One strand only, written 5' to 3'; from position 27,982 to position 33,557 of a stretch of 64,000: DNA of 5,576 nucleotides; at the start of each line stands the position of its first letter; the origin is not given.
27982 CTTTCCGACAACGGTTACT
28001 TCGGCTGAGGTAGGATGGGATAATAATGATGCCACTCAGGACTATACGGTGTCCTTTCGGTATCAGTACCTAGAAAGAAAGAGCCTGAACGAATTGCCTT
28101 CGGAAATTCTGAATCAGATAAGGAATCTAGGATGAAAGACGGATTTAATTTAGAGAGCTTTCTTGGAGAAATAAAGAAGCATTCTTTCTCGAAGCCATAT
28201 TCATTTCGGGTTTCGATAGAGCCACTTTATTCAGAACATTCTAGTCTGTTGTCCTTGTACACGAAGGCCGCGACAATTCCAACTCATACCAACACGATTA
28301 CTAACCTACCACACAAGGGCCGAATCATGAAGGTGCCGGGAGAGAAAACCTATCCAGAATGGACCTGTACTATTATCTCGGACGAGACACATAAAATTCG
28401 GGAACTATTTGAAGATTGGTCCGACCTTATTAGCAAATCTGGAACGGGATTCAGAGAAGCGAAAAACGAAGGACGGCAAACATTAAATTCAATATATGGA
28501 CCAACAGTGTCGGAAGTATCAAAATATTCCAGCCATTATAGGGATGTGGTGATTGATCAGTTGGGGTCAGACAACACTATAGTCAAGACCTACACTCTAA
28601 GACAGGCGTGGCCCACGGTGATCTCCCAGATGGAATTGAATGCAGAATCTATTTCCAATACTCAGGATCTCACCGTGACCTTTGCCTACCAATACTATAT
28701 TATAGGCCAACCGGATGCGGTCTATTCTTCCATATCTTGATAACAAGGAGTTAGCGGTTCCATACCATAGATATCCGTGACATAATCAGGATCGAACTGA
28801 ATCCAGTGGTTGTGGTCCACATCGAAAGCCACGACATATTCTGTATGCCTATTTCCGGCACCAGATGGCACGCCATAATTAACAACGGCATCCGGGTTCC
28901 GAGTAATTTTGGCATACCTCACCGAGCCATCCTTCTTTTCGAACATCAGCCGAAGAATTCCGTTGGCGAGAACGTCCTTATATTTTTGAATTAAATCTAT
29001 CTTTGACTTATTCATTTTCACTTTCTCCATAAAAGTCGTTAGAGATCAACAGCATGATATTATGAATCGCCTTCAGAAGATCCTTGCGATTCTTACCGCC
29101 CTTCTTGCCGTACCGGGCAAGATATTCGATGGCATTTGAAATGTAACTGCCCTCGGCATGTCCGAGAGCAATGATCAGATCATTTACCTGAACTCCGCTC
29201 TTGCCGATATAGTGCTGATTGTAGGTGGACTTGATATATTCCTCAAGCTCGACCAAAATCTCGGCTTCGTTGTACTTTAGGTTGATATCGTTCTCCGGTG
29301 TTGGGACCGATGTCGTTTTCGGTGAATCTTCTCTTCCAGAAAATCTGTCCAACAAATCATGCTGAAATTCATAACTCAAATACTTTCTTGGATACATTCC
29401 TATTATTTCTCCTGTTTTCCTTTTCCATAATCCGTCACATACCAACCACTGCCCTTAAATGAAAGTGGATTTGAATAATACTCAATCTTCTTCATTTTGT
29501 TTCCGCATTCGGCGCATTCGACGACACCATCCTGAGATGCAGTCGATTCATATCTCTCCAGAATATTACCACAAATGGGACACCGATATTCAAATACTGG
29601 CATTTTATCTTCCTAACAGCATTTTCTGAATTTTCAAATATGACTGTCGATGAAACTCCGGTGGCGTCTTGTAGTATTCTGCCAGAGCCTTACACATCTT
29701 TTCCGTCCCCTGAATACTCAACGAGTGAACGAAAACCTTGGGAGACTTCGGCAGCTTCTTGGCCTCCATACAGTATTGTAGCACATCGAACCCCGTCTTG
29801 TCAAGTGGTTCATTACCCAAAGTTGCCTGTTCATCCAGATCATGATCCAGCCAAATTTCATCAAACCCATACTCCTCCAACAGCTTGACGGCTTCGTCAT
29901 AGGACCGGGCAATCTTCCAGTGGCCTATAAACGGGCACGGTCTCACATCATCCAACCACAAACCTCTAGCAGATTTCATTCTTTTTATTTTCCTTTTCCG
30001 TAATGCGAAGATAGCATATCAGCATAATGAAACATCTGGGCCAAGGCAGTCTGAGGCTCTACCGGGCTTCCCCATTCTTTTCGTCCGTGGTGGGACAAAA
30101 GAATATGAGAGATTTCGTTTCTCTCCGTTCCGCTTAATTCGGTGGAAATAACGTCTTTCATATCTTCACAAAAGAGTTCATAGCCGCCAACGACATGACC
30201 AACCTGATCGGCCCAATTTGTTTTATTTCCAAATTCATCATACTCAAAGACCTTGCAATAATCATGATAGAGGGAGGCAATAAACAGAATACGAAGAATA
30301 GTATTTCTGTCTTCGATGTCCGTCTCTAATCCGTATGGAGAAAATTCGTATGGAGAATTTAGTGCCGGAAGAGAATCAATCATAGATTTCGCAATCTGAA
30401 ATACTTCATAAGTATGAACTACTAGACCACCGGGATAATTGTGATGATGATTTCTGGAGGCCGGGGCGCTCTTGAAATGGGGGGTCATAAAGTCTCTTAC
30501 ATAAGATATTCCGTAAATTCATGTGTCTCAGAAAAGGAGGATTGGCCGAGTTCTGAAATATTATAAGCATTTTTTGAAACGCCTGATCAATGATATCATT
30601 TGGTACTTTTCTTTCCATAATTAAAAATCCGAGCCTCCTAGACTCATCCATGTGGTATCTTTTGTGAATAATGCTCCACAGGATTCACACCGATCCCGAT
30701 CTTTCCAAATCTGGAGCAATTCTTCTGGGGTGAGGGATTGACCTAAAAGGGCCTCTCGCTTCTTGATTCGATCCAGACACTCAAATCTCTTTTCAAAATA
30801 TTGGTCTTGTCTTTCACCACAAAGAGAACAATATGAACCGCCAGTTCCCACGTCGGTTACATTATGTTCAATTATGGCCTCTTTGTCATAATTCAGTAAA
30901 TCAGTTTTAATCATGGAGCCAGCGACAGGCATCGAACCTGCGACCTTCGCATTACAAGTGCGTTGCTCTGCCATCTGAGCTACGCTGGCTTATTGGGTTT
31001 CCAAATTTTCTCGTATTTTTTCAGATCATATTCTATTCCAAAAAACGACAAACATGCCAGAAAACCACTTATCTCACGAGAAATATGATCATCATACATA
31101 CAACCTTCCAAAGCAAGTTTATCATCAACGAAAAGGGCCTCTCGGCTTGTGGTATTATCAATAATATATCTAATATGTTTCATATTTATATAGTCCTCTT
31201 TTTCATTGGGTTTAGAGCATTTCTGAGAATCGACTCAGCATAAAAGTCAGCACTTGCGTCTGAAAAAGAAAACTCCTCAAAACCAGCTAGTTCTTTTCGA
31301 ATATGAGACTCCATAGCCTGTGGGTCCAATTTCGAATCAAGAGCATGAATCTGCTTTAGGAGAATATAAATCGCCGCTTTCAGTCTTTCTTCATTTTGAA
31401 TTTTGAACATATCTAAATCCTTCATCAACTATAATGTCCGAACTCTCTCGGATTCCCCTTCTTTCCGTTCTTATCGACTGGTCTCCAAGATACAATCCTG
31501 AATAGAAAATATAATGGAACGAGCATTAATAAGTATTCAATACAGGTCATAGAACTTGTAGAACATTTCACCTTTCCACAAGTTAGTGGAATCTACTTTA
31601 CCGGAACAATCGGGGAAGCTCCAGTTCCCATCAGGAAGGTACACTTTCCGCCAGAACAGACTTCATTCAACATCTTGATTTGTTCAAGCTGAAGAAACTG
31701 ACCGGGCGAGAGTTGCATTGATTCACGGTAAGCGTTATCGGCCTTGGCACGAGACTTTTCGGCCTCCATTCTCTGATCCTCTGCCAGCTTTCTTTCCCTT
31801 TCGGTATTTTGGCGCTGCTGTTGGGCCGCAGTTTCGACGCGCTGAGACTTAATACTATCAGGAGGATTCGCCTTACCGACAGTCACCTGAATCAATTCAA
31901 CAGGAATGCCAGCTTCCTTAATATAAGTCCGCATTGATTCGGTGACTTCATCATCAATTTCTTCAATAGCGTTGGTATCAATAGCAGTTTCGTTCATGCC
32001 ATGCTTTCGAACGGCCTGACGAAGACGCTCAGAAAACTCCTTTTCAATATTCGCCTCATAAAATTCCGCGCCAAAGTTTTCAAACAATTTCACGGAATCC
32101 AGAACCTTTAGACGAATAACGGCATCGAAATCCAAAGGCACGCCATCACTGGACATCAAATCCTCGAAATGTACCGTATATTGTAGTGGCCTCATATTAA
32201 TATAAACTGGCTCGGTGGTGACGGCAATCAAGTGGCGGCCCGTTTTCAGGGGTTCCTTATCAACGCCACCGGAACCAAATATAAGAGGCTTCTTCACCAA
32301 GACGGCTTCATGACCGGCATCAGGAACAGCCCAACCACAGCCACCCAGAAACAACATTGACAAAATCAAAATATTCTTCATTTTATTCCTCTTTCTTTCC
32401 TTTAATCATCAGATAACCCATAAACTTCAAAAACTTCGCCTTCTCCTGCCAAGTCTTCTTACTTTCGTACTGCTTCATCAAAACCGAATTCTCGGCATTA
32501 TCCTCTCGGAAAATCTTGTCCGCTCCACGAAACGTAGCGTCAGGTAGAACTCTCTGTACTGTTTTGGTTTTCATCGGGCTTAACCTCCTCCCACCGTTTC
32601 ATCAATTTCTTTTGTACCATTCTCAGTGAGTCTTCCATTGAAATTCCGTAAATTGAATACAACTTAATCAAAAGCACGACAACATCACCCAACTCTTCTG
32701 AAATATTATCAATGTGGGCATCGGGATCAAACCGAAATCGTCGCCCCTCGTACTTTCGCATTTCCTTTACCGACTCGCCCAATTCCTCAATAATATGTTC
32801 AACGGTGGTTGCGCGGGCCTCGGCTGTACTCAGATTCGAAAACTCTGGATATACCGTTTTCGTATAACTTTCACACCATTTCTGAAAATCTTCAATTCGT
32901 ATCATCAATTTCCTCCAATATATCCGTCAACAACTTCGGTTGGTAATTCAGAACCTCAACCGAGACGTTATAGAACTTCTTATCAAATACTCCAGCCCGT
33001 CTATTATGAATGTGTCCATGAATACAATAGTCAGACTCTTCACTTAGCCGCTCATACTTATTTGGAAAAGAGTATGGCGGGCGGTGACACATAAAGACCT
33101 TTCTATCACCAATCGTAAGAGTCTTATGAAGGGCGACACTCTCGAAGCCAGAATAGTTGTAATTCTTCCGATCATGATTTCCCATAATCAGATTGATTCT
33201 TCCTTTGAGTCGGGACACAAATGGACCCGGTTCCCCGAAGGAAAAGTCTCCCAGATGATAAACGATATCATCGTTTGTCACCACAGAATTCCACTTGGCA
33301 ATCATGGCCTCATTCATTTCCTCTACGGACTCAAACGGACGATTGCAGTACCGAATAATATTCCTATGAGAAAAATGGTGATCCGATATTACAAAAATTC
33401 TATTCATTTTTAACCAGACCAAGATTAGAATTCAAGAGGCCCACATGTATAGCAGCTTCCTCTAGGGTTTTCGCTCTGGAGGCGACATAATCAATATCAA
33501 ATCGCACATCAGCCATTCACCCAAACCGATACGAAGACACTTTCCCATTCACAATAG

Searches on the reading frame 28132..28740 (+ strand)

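Call 23: search_protein_families(library=phrogs, proteins=[window:28132-28740:+])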
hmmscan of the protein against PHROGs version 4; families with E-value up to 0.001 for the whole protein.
window:28132-28740:+ (202 aa): 3 families
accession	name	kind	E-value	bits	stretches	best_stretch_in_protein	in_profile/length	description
phrog_45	-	tail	7.8e-37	128.2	1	2-193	73-256/350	tail tube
phrog_4542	-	tail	5.9e-10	39.9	1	17-194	23-183/214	tail tube protein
phrog_3629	-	tail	5.6e-09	36.6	1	119-188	134-203/313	tail tube protein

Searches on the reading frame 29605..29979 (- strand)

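Call 23: search_protein_families(library=phrogs, proteins=[window:29605-29979:-])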
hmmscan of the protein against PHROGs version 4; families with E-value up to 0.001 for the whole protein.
window:29605-29979:- (124 aa): 1 family
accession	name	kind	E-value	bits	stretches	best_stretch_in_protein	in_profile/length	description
phrog_1479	-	unknown function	8.7e-20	72.2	1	3-107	4-107/124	-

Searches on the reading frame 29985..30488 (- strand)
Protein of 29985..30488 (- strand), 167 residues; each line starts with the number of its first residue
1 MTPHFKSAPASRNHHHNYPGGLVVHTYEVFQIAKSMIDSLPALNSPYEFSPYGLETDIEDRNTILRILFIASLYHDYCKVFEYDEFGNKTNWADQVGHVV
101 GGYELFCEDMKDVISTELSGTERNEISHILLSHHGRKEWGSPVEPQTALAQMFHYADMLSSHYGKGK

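Call 23: search_protein_families(library=phrogs, proteins=[window:29985-30488:-])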
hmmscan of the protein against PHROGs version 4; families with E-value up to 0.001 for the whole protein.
window:29985-30488:- (167 aa): 3 families
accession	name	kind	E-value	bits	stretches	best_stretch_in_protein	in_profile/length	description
phrog_5889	-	unknown function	2.2e-17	64.3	1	4-163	48-195/242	-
phrog_27720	-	unknown function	7.4e-06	25.8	1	8-84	125-195/573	-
phrog_28876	-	other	0.00055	19.8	0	4-85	33-100/435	metal-dependent phosphohydrolase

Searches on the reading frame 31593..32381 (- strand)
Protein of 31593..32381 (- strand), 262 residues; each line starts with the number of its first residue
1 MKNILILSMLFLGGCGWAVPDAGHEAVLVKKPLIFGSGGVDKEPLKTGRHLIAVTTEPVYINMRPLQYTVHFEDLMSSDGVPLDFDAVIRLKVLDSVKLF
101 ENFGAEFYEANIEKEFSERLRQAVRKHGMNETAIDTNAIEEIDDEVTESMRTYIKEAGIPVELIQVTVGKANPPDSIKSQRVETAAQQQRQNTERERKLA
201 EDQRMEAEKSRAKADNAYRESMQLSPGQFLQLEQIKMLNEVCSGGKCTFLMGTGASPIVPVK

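Call 23: search_protein_families(library=phrogs, proteins=[window:31593-32381:-])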
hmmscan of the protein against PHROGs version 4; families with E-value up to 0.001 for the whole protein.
window:31593-32381:- (262 aa): 1 family
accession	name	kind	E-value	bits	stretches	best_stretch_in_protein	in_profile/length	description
phrog_200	-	other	2.6e-22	80.5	1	4-259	89-357/379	lipoprotein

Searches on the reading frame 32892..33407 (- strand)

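Call 23: search_protein_families(library=phrogs, proteins=[window:32892-33407:-])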
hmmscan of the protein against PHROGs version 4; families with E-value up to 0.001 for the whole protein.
window:32892-33407:- (171 aa): 2 families
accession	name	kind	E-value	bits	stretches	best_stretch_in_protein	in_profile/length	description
phrog_547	-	other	1.3e-45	156.5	1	1-168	28-200/245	phosphoesterase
phrog_30537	-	unknown function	1.2e-07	33.1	1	18-58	2-41/87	-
